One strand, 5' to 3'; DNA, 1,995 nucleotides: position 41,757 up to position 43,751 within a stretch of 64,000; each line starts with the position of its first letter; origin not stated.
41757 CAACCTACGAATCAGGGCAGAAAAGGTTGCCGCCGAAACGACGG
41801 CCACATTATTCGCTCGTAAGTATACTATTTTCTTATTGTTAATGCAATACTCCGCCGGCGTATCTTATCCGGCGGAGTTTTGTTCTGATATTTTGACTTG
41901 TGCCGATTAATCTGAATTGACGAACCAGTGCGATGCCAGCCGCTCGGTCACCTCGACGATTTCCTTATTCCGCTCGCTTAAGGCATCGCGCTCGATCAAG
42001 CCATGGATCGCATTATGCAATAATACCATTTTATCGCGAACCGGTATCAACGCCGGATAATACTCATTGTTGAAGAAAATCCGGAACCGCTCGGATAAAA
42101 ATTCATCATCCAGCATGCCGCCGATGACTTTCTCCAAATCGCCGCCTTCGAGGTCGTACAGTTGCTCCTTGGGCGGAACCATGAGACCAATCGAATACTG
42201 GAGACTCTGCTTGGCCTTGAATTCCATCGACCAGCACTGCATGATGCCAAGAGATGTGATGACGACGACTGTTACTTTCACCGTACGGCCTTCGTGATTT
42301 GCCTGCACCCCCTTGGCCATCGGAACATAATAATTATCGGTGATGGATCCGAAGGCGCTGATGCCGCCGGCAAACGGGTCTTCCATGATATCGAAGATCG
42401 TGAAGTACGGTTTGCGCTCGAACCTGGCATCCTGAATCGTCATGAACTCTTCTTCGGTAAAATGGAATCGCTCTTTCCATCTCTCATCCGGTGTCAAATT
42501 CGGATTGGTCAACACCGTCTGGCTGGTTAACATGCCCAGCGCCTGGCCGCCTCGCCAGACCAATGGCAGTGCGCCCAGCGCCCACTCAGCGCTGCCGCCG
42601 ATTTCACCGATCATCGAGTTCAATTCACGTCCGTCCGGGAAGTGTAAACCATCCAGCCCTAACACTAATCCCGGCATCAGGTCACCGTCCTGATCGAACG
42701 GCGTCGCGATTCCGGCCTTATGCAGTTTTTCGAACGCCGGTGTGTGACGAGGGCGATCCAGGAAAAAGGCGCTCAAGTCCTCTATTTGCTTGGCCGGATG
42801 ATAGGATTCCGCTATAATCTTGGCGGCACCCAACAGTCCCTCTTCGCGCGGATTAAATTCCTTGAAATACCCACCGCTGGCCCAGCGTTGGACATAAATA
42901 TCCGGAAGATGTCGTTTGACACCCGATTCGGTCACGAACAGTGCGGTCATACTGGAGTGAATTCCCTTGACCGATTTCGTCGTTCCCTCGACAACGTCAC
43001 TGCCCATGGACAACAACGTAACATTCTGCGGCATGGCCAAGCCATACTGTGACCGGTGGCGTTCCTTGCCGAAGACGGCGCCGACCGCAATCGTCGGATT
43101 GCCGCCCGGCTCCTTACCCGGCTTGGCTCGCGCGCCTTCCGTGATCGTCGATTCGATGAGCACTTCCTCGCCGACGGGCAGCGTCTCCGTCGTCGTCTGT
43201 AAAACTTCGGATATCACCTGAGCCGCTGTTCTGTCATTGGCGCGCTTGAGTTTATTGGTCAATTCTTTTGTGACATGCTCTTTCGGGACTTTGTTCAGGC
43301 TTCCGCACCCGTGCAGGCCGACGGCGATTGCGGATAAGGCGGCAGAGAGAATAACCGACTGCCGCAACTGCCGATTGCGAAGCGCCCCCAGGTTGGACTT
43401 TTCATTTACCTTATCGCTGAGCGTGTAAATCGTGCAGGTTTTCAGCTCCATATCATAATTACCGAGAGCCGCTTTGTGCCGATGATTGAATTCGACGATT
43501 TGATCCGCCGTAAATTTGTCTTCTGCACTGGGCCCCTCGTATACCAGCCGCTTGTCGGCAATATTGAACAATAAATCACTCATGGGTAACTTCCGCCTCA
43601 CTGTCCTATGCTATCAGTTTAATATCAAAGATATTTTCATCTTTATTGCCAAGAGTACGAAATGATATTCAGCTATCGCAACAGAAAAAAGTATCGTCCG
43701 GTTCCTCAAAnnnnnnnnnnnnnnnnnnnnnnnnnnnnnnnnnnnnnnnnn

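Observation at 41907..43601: GlpX-like phosphatase domain embedded in a 564-aa protein with an internal lipoprotein-type signal and a long C-terminal extension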

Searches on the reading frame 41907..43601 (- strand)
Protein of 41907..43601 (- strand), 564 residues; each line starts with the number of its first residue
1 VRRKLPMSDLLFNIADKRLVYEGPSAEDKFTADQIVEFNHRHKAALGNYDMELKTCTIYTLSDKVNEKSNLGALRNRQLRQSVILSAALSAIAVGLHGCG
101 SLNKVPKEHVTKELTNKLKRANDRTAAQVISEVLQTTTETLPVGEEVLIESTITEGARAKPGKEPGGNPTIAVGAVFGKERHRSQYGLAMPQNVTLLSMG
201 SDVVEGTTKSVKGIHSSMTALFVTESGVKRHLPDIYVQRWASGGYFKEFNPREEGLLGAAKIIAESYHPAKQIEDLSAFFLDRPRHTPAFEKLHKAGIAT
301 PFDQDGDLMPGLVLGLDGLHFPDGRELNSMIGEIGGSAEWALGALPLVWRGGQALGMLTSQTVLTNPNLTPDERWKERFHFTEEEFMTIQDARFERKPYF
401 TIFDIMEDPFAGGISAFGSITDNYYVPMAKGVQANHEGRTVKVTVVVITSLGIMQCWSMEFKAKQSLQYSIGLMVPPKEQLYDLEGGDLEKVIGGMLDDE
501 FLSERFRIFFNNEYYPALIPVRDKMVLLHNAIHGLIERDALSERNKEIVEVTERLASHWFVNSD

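Call 3: search_protein_families(library=pfam, proteins=[window:41907-43601:-], max_evalue=10)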
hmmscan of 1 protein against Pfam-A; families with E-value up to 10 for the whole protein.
window:41907-43601:- (564 aa): 1 family
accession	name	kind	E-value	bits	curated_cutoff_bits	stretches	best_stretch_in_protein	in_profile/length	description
PF03320.18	FBPase_glpX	-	3.6e-12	46.2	27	1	202-407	83-259/307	Bacterial fructose-1,6-bisphosphatase, glpX-encoded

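Call 4: search_protein_families(library=ncbifam, proteins=[window:41907-43601:-], max_evalue=10)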
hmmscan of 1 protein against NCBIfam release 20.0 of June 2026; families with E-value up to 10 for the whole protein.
window:41907-43601:- (564 aa): 2 families
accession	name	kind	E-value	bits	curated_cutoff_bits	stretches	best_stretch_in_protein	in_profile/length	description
TIGR00330.1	glpX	equivalog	2.3e-06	27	259.3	1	198-317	81-198/334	class II fructose-bisphosphatase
TIGR03502.1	lipase_Pla1_cef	subfamily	0.074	11.2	383.9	1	83-178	4-90/790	VolA/Pla-1 family phospholipase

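Call 5: search_solved_structures(query=window:41907-43601:-, max_evalue=10, show_alignments=2)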
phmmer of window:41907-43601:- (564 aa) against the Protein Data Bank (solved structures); distinct sequences matched with E-value up to 10: 10.
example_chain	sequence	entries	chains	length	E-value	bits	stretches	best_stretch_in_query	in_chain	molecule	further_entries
3roj_A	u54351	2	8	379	7.9e-08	34.4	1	169-360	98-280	D-fructose 1,6-bisphosphatase class 2/sedoheptulose 1,7-bisphosphatase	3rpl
7js3_A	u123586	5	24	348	3.7e-06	28.9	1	199-356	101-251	Fructose-1,6-bisphosphatase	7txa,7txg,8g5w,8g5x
5a5l_A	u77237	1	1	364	1.4e-05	27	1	189-359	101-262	D-FRUCTOSE 1,6-BISPHOSPHATASE CLASS 2/SEDOHEPTULOSE 1,7-BISPHOSPHATASE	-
3d1r_A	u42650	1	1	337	0.008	17.9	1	199-349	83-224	Fructose-1,6-bisphosphatase class II glpX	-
2r8t_A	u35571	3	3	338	0.0081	17.8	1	199-349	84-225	Fructose-1,6-bisphosphatase class II glpX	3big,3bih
1ni9_A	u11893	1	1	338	0.0081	17.8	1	199-349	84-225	Protein glpX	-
6ayy_A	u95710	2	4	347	0.19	13.3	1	201-353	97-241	Fructose-1,6-bisphosphatase class 2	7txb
6ayu_A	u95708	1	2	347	0.63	11.6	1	202-354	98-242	Fructose-1,6-bisphosphatase class 2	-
6ayv_A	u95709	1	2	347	0.83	11.2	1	202-354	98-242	Fructose-1,6-bisphosphatase class 2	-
7ooc_L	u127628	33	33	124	1.1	10.8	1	355-392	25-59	30S ribosomal protein S13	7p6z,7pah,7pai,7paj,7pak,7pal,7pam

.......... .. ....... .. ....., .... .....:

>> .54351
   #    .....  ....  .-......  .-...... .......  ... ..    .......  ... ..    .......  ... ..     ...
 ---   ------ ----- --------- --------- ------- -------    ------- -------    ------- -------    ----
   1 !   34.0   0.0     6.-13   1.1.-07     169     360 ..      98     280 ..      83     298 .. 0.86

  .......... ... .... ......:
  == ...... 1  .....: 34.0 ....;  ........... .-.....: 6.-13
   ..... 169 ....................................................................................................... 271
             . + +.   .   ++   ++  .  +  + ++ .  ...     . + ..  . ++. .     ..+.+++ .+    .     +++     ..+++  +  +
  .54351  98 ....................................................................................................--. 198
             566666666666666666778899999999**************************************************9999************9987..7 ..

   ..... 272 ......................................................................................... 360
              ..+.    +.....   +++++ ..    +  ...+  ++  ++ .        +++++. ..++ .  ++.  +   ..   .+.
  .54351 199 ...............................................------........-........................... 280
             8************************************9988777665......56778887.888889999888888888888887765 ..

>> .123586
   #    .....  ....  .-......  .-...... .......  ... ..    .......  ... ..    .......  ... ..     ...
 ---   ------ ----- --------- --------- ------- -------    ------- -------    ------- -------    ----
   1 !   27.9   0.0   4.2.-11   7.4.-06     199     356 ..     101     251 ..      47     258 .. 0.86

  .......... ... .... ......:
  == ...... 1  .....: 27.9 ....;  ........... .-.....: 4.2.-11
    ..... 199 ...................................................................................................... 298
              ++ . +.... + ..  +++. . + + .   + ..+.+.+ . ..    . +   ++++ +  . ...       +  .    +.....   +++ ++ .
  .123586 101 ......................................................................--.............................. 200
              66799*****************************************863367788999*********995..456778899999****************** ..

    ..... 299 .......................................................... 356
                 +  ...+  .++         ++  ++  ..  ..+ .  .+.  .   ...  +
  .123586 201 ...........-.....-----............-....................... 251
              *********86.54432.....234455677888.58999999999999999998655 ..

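Call 7: find_homologous_proteins(query=window:41907-43601:-)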
Query window:41907-43601:- (564 aa): 622 proteins with E <= 0.001 among 8000 candidates; the best 120 are listed.
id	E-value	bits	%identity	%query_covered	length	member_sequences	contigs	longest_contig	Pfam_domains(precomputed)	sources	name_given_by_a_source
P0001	0.0e+0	1270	100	99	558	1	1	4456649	PF03320.19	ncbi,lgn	ncbi:MAG: fructose-bisphosphatase class II [Candidatus Zixiibacteriota bacterium]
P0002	0.0e+0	1148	90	99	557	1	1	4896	PF03320.19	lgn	-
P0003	0.0e+0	1130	89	99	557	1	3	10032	PF03320.19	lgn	-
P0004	0.0e+0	1105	86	99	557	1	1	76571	PF03320.19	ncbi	-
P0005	0.0e+0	1076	85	99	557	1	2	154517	PF03320.19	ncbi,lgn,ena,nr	ncbi:MAG: fructose-bisphosphatase class II [candidate division Zixibacteria bacterium]|nr:fructose-b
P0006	0.0e+0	1075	85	99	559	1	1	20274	PF03320.19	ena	-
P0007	8.1e-272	921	71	99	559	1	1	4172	PF03320.19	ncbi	-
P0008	3.1e-271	919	73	99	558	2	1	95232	PF03320.19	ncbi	ncbi:MAG: fructose-bisphosphatase class II [Candidatus Zixiibacteriota bacterium]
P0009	8.4e-270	914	72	99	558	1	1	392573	PF03320.19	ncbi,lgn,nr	ncbi:MAG: fructose-bisphosphatase class II [candidate division Zixibacteria bacterium]|nr:fructose-b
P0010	6.2e-268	908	72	98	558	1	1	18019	PF03320.19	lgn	-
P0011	9.8e-268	907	71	99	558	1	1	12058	PF03320.19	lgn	-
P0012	1.5e-266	903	70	99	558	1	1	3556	PF03320.19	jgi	jgi:hypothetical protein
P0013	7.5e-266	901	70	99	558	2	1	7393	PF03320.19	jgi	-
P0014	8.0e-266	901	72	99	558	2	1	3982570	PF03320.19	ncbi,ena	-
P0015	1.4e-265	900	71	99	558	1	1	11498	PF03320.19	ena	-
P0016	1.9e-265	900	71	99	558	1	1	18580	PF03320.19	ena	-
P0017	3.2e-265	899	71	99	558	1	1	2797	PF03320.19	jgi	jgi:hypothetical protein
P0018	4.9e-265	898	71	99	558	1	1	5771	PF03320.19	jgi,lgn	-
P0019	8.0e-265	898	71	99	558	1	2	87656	PF03320.19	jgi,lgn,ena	-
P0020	8.8e-265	897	70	99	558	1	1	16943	PF03320.19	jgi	jgi:fructose-1,6-bisphosphatase/sedoheptulose 1,7-bisphosphatase-like protein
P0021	9.3e-265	897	71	99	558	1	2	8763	PF03320.19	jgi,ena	-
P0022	1.2e-264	897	71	99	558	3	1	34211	PF03320.19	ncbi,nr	ncbi:MAG: fructose-bisphosphatase class II [FCB group bacterium]|nr:fructose-bisphosphatase class II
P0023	4.6e-264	895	70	99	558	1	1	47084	PF03320.19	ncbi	-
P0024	3.2e-263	892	69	99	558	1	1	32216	PF03320.19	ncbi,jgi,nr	ncbi:MAG: fructose-bisphosphatase class II [FCB group bacterium]|nr:fructose-bisphosphatase class II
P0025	6.2e-263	891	70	98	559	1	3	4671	PF03320.19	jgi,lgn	jgi:fructose-1,6-bisphosphatase/sedoheptulose 1,7-bisphosphatase-like protein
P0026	6.9e-263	891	70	99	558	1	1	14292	PF03320.19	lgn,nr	nr:fructose-bisphosphatase class II [candidate division Zixibacteria bacterium]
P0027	7.5e-263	891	69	99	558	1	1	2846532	PF03320.19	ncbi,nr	ncbi:MAG: fructose-bisphosphatase class II [Candidatus Zixiibacteriota bacterium]|nr:MAG: fructose-b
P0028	1.7e-262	890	70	99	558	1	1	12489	PF03320.19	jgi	-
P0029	1.3e-261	887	70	99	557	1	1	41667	PF03320.19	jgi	-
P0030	1.3e-261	887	70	98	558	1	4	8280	PF03320.19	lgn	-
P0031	1.7e-261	887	69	99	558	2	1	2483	PF03320.19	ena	-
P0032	6.2e-260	881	69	99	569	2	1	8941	PF03320.19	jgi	jgi:fructose-1,6-bisphosphatase/sedoheptulose 1,7-bisphosphatase-like protein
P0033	2.2e-259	880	68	99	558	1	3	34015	PF03320.19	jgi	jgi:fructose-1,6-bisphosphatase/sedoheptulose 1,7-bisphosphatase-like protein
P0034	2.7e-259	879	68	99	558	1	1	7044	PF03320.19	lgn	-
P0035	2.8e-259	879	69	99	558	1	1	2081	PF03320.19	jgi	jgi:hypothetical protein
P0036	5.2e-259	878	70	99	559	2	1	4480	PF03320.19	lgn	-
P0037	2.4e-258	876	69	98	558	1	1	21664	PF03320.19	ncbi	-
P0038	4.0e-258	875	68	99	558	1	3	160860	PF03320.19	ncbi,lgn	-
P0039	6.1e-258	875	68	99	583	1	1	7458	PF03320.19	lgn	-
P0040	6.1e-258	875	69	99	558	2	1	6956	PF03320.19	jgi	-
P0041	1.5e-257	874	69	99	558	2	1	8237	PF03320.19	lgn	-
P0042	4.5e-257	872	67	100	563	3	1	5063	PF03320.19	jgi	jgi:fructose-1,6-bisphosphatase/sedoheptulose 1,7-bisphosphatase-like protein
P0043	9.9e-257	871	67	98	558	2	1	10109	PF03320.19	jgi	-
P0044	1.6e-256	870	68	99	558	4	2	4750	PF03320.19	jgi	-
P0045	3.1e-256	869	68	99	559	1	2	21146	PF03320.19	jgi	jgi:fructose-1,6-bisphosphatase/sedoheptulose 1,7-bisphosphatase-like protein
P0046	3.4e-256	869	68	98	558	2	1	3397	PF03320.19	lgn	-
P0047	3.4e-256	869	70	98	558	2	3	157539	PF03320.19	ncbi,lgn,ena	-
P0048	7.0e-256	868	67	99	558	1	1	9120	PF03320.19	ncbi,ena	-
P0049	2.5e-255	866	67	99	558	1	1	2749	PF03320.19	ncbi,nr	ncbi:MAG: fructose-bisphosphatase class II [candidate division Zixibacteria bacterium]|nr:fructose-b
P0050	3.4e-255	866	68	98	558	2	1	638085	PF03320.19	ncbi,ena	-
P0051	3.8e-255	866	68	98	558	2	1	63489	PF03320.19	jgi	-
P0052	5.1e-255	865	68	99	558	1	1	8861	PF03320.19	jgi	jgi:hypothetical protein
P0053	7.6e-255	865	67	99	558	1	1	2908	PF03320.19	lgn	-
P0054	8.8e-255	864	68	99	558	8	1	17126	PF03320.19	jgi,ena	-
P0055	9.6e-255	864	67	99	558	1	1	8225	PF03320.19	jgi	jgi:fructose-1,6-bisphosphatase/sedoheptulose 1,7-bisphosphatase-like protein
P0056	1.7e-254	863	67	99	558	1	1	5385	PF03320.19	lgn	-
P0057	2.9e-254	863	68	98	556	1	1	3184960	PF03320.19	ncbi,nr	ncbi:MAG: fructose-bisphosphatase class II [Candidatus Zixiibacteriota bacterium]|nr:MAG: fructose-b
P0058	5.9e-254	862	67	99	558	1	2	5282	PF03320.19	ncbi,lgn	ncbi:MAG: fructose-bisphosphatase class II [Candidatus Zixiibacteriota bacterium]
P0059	6.5e-254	862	67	99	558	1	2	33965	PF03320.19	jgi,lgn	jgi:fructose-1,6-bisphosphatase/sedoheptulose 1,7-bisphosphatase-like protein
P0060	7.7e-254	861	67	99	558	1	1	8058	PF03320.19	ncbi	-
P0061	9.0e-254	861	67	98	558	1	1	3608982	PF03320.19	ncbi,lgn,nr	ncbi:MAG: fructose-bisphosphatase class II [Candidatus Zixiibacteriota bacterium]|nr:MAG: fructose-b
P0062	1.7e-253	860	68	99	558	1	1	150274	PF03320.19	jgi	jgi:fructose-1,6-bisphosphatase/sedoheptulose 1,7-bisphosphatase-like protein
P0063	2.9e-253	859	68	99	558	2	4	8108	PF03320.19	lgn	-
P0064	3.5e-253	859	69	99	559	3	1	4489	PF03320.19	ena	-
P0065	8.4e-253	858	67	99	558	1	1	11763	PF03320.19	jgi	jgi:fructose-1,6-bisphosphatase/sedoheptulose 1,7-bisphosphatase-like protein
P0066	8.6e-253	858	67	98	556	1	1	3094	PF03320.19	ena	-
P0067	1.1e-252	858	67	99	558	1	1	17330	PF03320.19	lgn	-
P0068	1.7e-252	857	67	99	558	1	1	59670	PF03320.19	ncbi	ncbi:MAG: fructose-bisphosphatase class II [bacterium]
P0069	3.0e-252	856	67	99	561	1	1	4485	PF03320.19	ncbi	-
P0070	4.0e-252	856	67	99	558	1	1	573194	PF03320.19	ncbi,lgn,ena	-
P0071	5.5e-252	855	68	98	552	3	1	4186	PF03320.19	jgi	jgi:hypothetical protein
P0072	5.7e-252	855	67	98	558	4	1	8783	PF03320.19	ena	-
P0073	7.1e-252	855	67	97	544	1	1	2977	PF03320.19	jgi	jgi:hypothetical protein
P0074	9.9e-252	854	67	98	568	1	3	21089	PF03320.19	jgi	-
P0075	1.0e-251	854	67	98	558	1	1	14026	PF03320.19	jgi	jgi:hypothetical protein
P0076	1.8e-251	853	67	99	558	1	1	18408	PF03320.19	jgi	-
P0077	2.4e-251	853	66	99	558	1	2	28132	PF03320.19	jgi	-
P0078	6.1e-251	852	67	98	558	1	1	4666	PF03320.19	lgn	-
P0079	6.6e-251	852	66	99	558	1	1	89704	PF03320.19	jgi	jgi:fructose-1,6-bisphosphatase/sedoheptulose 1,7-bisphosphatase-like protein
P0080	7.5e-251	851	67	99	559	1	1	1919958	PF03320.19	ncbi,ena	-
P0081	9.5e-251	851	67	98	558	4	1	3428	PF03320.19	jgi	-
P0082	2.4e-250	850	66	99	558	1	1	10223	PF03320.19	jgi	jgi:hypothetical protein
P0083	3.4e-250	849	67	98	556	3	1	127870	PF03320.19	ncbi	-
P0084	5.6e-250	849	67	99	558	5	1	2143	PF03320.19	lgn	-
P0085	5.6e-250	849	66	98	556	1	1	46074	PF03320.19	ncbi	-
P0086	7.6e-250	848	66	98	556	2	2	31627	PF03320.19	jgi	jgi:fructose-1,6-bisphosphatase/sedoheptulose 1,7-bisphosphatase-like protein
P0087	7.9e-250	848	66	99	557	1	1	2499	PF03320.19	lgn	-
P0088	1.0e-249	848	68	98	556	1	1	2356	PF03320.19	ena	-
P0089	1.0e-249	848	66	99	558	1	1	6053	PF03320.19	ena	-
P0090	2.2e-249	847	66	98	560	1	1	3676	PF03320.19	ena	-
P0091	2.4e-249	846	66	99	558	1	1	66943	PF03320.19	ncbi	-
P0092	3.9e-249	846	67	99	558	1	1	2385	PF03320.19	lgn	-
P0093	3.9e-249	846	67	99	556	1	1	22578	PF03320.19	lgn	-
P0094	4.6e-249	846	66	98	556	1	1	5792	PF03320.19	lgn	-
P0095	5.4e-249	845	66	99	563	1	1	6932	PF03320.19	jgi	jgi:fructose-1,6-bisphosphatase/sedoheptulose 1,7-bisphosphatase-like protein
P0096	6.3e-249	845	66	98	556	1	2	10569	PF03320.19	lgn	-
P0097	8.1e-249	845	66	99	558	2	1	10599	PF03320.19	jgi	jgi:fructose-1,6-bisphosphatase/sedoheptulose 1,7-bisphosphatase-like protein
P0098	8.5e-249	845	66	99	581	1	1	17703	PF03320.19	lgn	-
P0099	1.0e-248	844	66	98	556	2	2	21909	PF03320.19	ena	-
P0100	1.1e-248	844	66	99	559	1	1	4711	PF03320.19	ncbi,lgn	-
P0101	1.5e-248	844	66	99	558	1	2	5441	PF03320.19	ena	-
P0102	1.6e-248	844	66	98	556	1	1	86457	PF03320.19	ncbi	-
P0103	1.7e-248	844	66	99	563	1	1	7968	PF03320.19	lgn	-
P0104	2.9e-248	843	65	98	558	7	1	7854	PF03320.19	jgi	-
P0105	3.0e-248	843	67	99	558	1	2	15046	PF03320.19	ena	-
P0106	3.5e-248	843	67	99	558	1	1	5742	PF03320.19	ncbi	-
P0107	4.0e-248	842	66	100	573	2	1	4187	PF03320.19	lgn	-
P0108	4.7e-248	842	66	99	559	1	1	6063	PF03320.19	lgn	-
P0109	5.3e-248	842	67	98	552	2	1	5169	PF03320.19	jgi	jgi:fructose-1,6-bisphosphatase/sedoheptulose 1,7-bisphosphatase-like protein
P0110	5.9e-248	842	67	99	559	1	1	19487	PF03320.19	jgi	-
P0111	7.7e-248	841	66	99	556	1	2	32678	PF03320.19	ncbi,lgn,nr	ncbi:MAG: fructose-bisphosphatase class II [Calditrichaeota bacterium]|nr:MAG: fructose-bisphosphata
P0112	8.0e-248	841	66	99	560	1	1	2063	PF03320.19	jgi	jgi:fructose-1,6-bisphosphatase/sedoheptulose 1,7-bisphosphatase-like protein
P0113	9.1e-248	841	67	99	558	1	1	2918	PF03320.19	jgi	jgi:fructose-1,6-bisphosphatase/sedoheptulose 1,7-bisphosphatase-like protein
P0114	9.7e-248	841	66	98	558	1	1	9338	PF03320.19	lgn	-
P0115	1.4e-247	841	65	98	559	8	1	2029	PF03320.19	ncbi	-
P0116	1.5e-247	841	66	99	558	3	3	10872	PF03320.19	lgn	-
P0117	1.7e-247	840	66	98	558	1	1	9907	PF03320.19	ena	-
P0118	3.2e-247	839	66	99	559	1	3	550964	PF03320.19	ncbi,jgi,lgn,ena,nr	ncbi:MAG TPA: fructose-bisphosphatase class II [Acidobacteriota bacterium]|nr:fructose-bisphosphatas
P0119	4.6e-247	839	66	99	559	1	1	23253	PF03320.19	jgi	jgi:hypothetical protein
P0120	6.1e-247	839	65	98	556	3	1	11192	PF03320.19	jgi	-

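Call 23: search_protein_representatives(alignment_id=A1)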
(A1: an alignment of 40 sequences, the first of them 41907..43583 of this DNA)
Query: 40 sequences, 558 profile positions. Proteins with E-value up to 0.001 (for the whole library): 93; up to 1e-10: 46; up to 1e-30: 23. The best 93 are listed.
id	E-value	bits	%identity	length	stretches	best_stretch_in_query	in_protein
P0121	9.0e-278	938.6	-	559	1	3-558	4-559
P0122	2.6e-189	646.6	-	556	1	23-554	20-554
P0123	8.0e-174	595.4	-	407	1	4-396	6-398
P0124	1.0e-159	548.9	-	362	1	194-556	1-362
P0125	8.8e-145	499.6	-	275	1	284-558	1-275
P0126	1.4e-93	330.6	-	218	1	69-240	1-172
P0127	1.8e-79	283.9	-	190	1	368-555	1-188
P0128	5.5e-52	193.2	-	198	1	4-164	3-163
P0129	7.0e-51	189.6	-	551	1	27-554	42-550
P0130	1.1e-50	188.9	-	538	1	26-556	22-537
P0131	5.6e-50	186.6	-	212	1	418-558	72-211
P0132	1.4e-47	178.7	-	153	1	1-147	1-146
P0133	1.7e-44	168.5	-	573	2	194-555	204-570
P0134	1.9e-44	168.4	-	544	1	25-555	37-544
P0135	2.7e-42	161.2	-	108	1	1-108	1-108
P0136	1.5e-41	158.8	-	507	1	145-556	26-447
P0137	2.0e-39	151.8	-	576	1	34-546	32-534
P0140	5.6e-35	137.1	-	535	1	21-515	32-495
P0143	6.5e-34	133.6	-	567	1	111-546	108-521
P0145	5.2e-28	114.1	-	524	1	36-556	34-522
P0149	7.0e-22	93.9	-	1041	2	19-350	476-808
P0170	4.9e-10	54.7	-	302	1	21-237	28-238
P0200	1.8e-04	36.3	-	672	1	42-179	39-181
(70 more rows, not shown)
